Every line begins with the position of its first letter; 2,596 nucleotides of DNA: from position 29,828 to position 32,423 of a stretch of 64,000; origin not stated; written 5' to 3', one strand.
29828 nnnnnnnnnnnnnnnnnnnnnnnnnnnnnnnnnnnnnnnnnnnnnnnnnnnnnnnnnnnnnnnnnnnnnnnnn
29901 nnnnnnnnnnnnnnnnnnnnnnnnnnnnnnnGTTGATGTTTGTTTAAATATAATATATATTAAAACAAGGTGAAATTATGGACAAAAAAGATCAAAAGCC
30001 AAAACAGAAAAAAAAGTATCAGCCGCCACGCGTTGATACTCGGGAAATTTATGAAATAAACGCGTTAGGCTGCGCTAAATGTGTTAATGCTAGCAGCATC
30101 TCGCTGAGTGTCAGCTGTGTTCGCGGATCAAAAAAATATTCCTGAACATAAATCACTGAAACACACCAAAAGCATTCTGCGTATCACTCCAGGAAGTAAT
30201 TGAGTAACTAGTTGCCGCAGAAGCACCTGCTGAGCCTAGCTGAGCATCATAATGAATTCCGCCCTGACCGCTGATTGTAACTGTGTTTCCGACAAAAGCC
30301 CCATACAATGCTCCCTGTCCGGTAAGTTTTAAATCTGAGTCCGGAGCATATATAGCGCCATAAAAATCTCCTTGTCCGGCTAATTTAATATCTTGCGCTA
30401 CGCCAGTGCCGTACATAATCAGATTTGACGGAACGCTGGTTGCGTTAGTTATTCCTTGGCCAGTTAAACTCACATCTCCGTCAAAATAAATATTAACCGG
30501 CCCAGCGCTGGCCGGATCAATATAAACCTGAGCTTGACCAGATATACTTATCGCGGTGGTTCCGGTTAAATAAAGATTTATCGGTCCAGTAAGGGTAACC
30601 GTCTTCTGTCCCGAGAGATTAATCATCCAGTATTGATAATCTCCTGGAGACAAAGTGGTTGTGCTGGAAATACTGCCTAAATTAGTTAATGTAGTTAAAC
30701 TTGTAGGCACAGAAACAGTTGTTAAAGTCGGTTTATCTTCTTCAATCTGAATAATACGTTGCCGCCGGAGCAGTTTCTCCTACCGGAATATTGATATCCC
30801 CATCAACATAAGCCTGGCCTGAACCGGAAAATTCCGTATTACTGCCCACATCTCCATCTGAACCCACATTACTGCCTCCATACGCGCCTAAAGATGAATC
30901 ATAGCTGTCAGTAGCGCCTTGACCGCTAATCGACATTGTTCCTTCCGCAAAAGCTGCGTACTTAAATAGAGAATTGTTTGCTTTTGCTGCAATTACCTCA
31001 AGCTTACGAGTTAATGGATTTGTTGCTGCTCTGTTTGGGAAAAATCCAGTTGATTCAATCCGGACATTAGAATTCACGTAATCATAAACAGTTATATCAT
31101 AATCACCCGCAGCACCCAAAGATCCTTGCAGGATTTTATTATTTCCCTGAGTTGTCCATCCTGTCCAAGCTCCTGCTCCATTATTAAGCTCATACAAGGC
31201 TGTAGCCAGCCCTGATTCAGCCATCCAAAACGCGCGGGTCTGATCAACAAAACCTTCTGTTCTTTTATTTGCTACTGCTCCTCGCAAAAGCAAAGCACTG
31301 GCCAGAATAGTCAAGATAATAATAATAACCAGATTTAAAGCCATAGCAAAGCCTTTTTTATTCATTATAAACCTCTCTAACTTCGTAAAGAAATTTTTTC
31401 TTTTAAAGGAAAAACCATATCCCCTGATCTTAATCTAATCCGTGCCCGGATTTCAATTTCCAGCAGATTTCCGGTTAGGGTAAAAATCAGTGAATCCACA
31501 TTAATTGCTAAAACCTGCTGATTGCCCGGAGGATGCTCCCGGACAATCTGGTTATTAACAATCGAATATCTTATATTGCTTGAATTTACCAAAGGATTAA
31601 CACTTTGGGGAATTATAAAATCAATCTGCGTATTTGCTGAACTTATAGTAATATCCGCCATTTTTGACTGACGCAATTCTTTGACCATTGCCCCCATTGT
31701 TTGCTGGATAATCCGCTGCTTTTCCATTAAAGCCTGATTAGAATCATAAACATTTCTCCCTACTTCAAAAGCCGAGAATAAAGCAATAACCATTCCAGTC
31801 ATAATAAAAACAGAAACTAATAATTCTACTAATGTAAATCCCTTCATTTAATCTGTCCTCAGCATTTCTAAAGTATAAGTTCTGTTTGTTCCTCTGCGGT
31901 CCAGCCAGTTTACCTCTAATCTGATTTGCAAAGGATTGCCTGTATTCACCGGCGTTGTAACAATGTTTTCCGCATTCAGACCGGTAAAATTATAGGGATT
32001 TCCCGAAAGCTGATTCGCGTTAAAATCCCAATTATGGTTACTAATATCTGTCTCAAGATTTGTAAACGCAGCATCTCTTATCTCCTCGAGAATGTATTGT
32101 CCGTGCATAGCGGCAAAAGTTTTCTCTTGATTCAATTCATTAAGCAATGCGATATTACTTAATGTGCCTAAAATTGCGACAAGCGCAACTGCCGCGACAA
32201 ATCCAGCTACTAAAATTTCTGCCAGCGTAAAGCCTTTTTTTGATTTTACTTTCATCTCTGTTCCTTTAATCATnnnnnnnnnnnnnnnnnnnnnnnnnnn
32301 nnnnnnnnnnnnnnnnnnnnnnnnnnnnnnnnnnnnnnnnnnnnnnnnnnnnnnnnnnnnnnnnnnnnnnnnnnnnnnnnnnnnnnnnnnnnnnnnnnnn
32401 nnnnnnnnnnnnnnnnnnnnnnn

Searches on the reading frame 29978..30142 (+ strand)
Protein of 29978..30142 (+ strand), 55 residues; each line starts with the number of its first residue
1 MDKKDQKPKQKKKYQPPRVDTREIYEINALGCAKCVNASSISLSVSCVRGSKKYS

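Call 78: search_protein_families(library=ncbifam, proteins=[window:29978-30142:+], max_evalue=0.001)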
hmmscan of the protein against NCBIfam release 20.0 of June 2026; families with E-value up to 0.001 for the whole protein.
window:29978-30142:+ (55 aa): 0 families

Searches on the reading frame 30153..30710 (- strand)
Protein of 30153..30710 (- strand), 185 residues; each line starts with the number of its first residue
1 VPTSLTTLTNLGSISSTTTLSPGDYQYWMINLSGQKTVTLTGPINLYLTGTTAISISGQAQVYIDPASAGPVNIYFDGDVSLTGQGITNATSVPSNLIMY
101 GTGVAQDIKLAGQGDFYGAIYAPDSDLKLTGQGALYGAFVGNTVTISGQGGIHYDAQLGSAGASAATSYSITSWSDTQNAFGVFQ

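Call 5: search_protein_families(library=pfam, proteins=[window:30153-30710:-], max_evalue=0.01)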
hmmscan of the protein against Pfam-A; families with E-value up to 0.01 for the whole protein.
window:30153-30710:- (185 aa): 2 families
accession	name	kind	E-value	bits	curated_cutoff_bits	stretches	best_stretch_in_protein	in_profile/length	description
PF23981.1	DUF7305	-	1.3e-21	77.8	27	1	15-158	41-182/185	Domain of unknown function (DUF7305)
PF20597.4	pAdhesive_15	-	2.6e-09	37.8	23.8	1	15-154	123-254/254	Putative Ice-binding-like adhesive domain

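Call 6: search_protein_families(library=ncbifam, proteins=[window:30153-30710:-], max_evalue=0.01)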
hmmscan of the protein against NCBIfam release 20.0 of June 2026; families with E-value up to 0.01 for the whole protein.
window:30153-30710:- (185 aa): 0 families

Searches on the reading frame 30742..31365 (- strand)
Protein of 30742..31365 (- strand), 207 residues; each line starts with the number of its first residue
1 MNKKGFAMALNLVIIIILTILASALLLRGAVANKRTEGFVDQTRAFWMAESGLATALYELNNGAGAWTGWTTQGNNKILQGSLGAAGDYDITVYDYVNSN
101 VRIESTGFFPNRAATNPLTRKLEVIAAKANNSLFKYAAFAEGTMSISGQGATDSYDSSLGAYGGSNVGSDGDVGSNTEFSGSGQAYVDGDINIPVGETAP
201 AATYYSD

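Call 5: search_protein_families(library=pfam, proteins=[window:30742-31365:-], max_evalue=0.01)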
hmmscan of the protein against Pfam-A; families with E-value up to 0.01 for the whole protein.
window:30742-31365:- (207 aa): 0 families

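Call 6: search_protein_families(library=ncbifam, proteins=[window:30742-31365:-], max_evalue=0.01)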
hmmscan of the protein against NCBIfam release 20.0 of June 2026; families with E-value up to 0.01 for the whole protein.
window:30742-31365:- (207 aa): 1 family
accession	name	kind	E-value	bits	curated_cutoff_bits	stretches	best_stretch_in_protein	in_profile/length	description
NF037980.1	T2SS_GspK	equivalog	3.1e-05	23.7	130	1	4-62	2-60/307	type II secretion system minor pseudopilin GspK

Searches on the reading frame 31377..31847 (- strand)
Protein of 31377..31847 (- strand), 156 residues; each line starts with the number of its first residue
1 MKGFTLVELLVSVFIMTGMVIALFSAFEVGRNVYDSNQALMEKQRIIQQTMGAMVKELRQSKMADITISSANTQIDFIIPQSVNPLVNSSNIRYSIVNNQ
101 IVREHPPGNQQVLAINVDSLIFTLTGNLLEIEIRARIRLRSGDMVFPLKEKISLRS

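Call 5: search_protein_families(library=pfam, proteins=[window:31377-31847:-], max_evalue=0.01)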
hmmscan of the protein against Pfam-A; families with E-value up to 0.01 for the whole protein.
window:31377-31847:- (156 aa): 2 families
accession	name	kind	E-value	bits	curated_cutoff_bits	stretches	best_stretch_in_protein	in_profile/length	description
PF07963.17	N_methyl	-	0.00069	19.5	21.2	1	2-17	5-20/27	Prokaryotic N-terminal methylation motif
PF24345.1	PH_24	-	0.0022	18.1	27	0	12-99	35-115/144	EVH1 domain-like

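Call 6: search_protein_families(library=ncbifam, proteins=[window:31377-31847:-], max_evalue=0.01)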
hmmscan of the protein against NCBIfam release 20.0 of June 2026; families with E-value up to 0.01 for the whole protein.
window:31377-31847:- (156 aa): 6 families
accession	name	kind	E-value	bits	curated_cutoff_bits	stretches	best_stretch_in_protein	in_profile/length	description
NF041002.1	pilin_ComGF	equivalog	7.8e-08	32.6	80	1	2-134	2-125/139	competence type IV pilus minor pilin ComGF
TIGR02599.1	TIGR02599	subfamily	1.1e-05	24.9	256.5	1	3-65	1-63/361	Verru_Chthon cassette protein C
NF041013.1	T4P_ComGE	equivalog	3.8e-05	23.7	49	1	2-76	4-77/83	competence type IV pilus minor pilin ComGE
TIGR01711.1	gspJ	equivalog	0.00012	21.9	64.85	1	2-71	1-70/192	type II secretion system minor pseudopilin GspJ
NF040982.1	ComGD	equivalog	0.0016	18.9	70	1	2-92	2-89/139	competence type IV pilus minor pilin ComGD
TIGR02532.1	IV_pilin_GFxxxE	domain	0.0087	15.9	16.3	0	2-18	2-18/24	prepilin-type N-terminal cleavage/methylation domain-containing protein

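Call 93: search_solved_structures(query=window:31380-31847:-, max_evalue=10)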
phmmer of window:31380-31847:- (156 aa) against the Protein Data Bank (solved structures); distinct sequences matched with E-value up to 10: 0.

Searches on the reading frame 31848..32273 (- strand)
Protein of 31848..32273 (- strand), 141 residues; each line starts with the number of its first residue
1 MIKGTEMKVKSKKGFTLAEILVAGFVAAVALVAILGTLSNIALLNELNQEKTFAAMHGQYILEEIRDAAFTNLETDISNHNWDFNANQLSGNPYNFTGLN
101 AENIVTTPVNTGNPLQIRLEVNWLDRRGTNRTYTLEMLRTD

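Call 5: search_protein_families(library=pfam, proteins=[window:31848-32273:-], max_evalue=0.01)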
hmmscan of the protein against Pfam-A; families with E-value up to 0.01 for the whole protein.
window:31848-32273:- (141 aa): 1 family
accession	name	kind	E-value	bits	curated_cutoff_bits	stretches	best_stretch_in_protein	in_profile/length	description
PF07963.17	N_methyl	-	0.0058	16.6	21.2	0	10-35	2-27/27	Prokaryotic N-terminal methylation motif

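Call 6: search_protein_families(library=ncbifam, proteins=[window:31848-32273:-], max_evalue=0.01)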
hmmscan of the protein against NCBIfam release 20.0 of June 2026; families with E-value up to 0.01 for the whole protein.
window:31848-32273:- (141 aa): 5 families
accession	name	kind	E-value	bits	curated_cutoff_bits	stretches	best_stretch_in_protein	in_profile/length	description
NF047828.1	T3SSXpsI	equivalog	1.2e-08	35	150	1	13-138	2-124/132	type II secretion system protein XpsI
TIGR01707.1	gspI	equivalog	0.0011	19.5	44.35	1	14-57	1-44/101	type II secretion system minor pseudopilin GspI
NF041013.1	T4P_ComGE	equivalog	0.0018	18.3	49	1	10-51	1-42/83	competence type IV pilus minor pilin ComGE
NF038304.1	EPS_HpsC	equivalog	0.0045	16.6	200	1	8-51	16-57/318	hormogonium polysaccharide secretion pseudopilin HpsC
TIGR02523.1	type_IV_pilV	equivalog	0.0046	17.4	52.2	1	13-69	2-58/139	type IV pilus modification protein PilV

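Call 92: search_solved_structures(query=window:31851-32255:-, max_evalue=10)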
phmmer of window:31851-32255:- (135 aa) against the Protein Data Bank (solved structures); distinct sequences matched with E-value up to 10: 2.
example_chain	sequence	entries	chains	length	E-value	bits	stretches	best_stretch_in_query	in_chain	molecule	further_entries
9egp_A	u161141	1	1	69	0.21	14.6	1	2-25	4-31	Geopilin domain 1 protein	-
1lpy_A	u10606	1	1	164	0.53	13.4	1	37-101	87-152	LYSOZYME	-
